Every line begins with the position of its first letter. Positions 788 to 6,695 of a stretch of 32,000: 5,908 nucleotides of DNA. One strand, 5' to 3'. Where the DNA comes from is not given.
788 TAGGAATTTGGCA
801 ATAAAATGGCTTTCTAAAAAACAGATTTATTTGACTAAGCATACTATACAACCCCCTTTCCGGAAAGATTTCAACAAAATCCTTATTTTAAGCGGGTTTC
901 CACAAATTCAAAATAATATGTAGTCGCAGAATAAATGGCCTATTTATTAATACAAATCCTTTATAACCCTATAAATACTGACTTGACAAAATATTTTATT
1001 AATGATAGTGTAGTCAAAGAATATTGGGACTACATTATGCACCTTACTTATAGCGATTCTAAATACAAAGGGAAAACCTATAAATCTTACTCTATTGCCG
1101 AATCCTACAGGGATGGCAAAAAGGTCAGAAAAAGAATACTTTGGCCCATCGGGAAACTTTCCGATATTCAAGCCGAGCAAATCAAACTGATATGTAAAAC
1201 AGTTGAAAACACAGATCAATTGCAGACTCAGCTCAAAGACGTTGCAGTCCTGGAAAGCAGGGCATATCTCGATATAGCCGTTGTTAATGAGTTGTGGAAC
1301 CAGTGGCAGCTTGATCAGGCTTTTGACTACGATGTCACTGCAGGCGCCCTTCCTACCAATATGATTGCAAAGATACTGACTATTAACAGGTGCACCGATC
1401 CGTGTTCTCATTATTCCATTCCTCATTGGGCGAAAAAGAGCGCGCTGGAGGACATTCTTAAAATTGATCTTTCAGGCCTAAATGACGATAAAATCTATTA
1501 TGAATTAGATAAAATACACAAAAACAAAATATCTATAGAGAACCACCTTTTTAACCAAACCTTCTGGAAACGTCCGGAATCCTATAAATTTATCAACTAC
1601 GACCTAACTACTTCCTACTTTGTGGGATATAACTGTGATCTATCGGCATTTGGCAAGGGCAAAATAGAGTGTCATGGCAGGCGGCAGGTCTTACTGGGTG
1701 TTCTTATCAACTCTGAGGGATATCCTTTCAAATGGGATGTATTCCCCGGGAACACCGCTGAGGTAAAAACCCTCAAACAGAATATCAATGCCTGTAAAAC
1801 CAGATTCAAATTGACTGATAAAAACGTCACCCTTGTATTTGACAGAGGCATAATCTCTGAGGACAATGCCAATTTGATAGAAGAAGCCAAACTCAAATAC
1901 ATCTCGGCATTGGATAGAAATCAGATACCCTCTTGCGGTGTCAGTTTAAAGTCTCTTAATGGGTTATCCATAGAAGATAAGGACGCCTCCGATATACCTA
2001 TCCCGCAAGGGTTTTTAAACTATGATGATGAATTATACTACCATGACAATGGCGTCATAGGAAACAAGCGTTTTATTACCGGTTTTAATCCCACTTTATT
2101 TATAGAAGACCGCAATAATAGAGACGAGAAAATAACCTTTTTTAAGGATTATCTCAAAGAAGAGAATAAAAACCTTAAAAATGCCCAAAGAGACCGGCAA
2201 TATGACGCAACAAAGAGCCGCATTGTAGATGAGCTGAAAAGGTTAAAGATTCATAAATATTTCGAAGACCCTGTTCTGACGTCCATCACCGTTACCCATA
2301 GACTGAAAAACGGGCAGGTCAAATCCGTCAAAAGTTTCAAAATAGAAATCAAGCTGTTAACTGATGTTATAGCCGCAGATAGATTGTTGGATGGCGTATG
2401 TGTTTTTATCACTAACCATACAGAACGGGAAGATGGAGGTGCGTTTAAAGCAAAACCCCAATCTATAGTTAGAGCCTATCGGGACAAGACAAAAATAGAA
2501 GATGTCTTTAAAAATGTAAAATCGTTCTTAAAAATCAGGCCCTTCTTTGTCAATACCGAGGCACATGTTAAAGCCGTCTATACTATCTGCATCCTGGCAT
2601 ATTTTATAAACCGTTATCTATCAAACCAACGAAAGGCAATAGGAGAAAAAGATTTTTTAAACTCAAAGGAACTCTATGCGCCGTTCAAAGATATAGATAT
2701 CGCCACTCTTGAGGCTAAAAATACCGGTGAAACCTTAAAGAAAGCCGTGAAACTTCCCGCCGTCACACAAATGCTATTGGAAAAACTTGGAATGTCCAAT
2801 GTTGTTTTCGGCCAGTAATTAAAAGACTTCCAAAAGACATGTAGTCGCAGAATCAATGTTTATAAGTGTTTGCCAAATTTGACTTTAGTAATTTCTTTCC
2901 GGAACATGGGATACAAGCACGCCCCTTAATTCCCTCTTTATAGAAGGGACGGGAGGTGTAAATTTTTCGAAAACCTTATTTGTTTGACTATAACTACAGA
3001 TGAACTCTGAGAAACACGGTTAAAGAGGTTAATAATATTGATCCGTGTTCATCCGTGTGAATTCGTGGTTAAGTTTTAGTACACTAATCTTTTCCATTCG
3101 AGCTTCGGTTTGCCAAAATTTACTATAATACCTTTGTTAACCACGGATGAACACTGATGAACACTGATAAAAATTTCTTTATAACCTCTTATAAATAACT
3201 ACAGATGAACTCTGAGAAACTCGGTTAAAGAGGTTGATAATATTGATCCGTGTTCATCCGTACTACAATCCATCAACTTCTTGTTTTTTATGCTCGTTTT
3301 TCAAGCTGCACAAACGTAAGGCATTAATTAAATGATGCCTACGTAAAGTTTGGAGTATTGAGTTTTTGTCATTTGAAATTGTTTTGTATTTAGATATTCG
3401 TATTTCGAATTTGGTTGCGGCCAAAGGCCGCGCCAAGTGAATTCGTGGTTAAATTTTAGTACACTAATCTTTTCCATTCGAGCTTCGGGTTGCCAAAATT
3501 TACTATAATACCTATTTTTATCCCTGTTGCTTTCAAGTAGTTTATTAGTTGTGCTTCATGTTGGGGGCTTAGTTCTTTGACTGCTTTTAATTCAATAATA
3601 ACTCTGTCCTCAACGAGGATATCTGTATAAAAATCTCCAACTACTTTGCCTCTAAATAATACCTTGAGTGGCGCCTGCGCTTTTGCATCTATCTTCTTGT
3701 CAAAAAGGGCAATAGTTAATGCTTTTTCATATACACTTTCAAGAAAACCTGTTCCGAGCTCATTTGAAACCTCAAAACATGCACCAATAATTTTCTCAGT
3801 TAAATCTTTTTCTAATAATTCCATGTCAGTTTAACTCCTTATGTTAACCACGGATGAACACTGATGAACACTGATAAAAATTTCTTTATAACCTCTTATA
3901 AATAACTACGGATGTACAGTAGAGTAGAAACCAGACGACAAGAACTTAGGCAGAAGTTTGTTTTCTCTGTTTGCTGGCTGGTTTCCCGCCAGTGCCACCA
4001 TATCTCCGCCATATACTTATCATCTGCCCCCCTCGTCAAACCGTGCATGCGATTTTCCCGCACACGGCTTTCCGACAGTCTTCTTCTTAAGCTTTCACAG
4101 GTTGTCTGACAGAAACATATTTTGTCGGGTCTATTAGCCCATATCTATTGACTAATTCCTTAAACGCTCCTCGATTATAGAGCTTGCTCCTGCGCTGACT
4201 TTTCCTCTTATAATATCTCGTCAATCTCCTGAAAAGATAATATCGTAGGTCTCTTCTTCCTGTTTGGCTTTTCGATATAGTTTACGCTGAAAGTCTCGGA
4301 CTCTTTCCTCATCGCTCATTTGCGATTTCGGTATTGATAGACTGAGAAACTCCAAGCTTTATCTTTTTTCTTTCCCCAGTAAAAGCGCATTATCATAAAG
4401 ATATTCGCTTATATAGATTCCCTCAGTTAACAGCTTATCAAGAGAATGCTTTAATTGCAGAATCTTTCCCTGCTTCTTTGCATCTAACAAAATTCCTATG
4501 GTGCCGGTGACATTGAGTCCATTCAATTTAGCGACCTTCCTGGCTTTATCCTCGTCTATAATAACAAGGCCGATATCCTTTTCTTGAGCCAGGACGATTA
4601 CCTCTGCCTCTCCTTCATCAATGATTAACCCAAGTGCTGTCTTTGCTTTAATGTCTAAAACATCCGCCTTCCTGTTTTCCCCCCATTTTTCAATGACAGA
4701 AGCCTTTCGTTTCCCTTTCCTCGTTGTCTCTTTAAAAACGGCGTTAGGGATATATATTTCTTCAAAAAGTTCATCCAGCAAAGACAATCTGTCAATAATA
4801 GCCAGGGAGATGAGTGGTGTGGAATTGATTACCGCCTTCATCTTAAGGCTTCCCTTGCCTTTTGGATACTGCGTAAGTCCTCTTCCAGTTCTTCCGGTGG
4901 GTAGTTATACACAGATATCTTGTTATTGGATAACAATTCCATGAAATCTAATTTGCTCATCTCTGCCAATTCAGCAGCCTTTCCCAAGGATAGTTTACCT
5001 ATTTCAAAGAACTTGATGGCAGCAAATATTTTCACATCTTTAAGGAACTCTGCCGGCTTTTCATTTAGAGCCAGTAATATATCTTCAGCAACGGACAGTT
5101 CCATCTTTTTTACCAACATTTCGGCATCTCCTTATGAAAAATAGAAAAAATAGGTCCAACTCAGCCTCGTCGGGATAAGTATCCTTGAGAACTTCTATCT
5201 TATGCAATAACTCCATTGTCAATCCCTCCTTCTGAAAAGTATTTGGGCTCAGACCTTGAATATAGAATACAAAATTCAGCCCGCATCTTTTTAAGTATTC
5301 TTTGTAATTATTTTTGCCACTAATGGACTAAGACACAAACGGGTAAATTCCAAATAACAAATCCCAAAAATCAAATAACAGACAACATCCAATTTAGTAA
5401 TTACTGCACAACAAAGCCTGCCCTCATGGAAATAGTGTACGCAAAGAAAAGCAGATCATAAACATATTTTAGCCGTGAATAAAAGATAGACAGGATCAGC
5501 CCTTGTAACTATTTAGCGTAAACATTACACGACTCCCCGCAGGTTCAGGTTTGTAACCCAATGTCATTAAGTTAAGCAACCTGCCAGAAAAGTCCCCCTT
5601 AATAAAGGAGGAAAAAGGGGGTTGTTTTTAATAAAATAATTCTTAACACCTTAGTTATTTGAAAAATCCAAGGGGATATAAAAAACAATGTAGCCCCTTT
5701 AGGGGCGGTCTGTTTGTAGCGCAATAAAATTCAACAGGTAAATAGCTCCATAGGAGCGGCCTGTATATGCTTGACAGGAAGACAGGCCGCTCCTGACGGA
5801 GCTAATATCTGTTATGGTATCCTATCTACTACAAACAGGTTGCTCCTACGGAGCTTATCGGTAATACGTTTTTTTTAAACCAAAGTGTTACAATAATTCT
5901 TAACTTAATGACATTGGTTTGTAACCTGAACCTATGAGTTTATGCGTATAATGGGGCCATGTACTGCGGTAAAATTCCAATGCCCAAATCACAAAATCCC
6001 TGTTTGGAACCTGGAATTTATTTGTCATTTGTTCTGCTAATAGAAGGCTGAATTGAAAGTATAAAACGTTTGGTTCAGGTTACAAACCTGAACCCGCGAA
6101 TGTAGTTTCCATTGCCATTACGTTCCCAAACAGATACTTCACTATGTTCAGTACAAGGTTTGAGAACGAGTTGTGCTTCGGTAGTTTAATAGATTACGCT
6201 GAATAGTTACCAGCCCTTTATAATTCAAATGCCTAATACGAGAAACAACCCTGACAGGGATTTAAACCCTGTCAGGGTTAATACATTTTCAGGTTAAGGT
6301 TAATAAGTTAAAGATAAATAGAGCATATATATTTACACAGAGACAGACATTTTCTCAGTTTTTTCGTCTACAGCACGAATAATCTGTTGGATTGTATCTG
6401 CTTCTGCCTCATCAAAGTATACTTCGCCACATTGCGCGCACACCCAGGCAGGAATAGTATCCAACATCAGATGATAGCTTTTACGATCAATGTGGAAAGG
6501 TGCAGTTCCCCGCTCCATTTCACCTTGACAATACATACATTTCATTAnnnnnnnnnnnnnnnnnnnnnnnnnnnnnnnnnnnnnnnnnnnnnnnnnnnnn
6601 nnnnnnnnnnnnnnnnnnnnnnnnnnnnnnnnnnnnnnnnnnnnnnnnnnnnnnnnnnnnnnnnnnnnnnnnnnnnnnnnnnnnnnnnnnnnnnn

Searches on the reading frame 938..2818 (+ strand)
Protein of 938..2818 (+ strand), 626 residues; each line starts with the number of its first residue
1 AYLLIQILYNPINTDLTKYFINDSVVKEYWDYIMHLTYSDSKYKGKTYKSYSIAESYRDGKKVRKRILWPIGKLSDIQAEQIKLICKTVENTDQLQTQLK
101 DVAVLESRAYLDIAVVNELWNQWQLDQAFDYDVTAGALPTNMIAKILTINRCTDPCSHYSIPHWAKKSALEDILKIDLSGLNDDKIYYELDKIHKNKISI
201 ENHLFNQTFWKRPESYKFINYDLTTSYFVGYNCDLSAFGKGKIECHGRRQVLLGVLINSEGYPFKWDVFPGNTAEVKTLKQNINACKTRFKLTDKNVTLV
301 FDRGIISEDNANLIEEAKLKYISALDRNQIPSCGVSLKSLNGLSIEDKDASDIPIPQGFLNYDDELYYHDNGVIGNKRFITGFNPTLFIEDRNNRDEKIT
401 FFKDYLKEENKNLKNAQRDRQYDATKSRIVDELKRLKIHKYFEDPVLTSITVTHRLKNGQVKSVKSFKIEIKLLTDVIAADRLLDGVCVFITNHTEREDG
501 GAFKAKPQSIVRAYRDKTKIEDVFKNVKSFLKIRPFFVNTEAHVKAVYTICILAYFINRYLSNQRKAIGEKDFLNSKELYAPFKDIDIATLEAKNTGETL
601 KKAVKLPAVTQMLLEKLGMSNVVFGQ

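Call 9: search_protein_families(library=pfam, proteins=[window:938-2818:+], max_evalue=0.001)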
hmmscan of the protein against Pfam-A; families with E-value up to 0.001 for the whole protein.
window:938-2818:+ (626 aa): 1 family
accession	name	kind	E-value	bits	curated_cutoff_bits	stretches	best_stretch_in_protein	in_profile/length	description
PF01609.27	DDE_Tnp_1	-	1.3e-11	45.1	23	1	244-329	29-110/200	Transposase DDE domain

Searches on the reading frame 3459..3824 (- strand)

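Call 108: search_protein_families(library=pfam, proteins=[window:3459-3824:-], max_evalue=0.001)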
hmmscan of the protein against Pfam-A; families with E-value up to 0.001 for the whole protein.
window:3459-3824:- (122 aa): 1 family
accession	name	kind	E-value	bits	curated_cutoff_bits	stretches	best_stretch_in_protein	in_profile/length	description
PF13366.12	PDDEXK_3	-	1.8e-41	141.6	22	1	6-119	1-116/117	PD-(D/E)XK nuclease superfamily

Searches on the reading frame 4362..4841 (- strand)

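Call 108: search_protein_families(library=pfam, proteins=[window:4362-4841:-], max_evalue=0.001)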
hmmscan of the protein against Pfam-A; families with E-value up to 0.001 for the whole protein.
window:4362-4841:- (160 aa): 1 family
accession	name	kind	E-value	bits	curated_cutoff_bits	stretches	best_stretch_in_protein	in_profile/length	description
PF11848.13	DUF3368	-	6.7e-14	51.9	27.3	1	111-153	1-43/46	Domain of unknown function (DUF3368)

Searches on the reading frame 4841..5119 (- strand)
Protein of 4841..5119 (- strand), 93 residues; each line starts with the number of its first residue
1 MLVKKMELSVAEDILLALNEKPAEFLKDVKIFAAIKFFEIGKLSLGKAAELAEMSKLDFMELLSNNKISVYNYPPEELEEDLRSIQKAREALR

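Call 108: search_protein_families(library=pfam, proteins=[window:4841-5119:-], max_evalue=0.001)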
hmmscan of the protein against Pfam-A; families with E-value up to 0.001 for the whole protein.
window:4841-5119:- (93 aa): 1 family
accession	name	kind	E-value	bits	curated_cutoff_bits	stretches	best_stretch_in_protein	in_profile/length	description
PF03683.19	UPF0175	-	5.6e-25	87.3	27.9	1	12-83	3-74/75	Uncharacterised protein family (UPF0175)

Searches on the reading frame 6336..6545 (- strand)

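Call 108: search_protein_families(library=pfam, proteins=[window:6336-6545:-], max_evalue=0.001)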
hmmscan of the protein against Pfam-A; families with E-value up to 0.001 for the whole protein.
window:6336-6545:- (70 aa): 3 families
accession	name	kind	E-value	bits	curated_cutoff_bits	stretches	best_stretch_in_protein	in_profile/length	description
PF15731.11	MqsA_antitoxin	-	4.9e-06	27.1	30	1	1-64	1-65/131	Antitoxin component of bacterial toxin-antitoxin system, MqsA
PF20097.4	DUF6487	-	0.00052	20.8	24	0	3-45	1-64/67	Domain of unknown function (DUF6487)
PF24292.1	DUF7479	-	0.00065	20.2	27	0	1-50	3-47/60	Domain of unknown function (DUF7479)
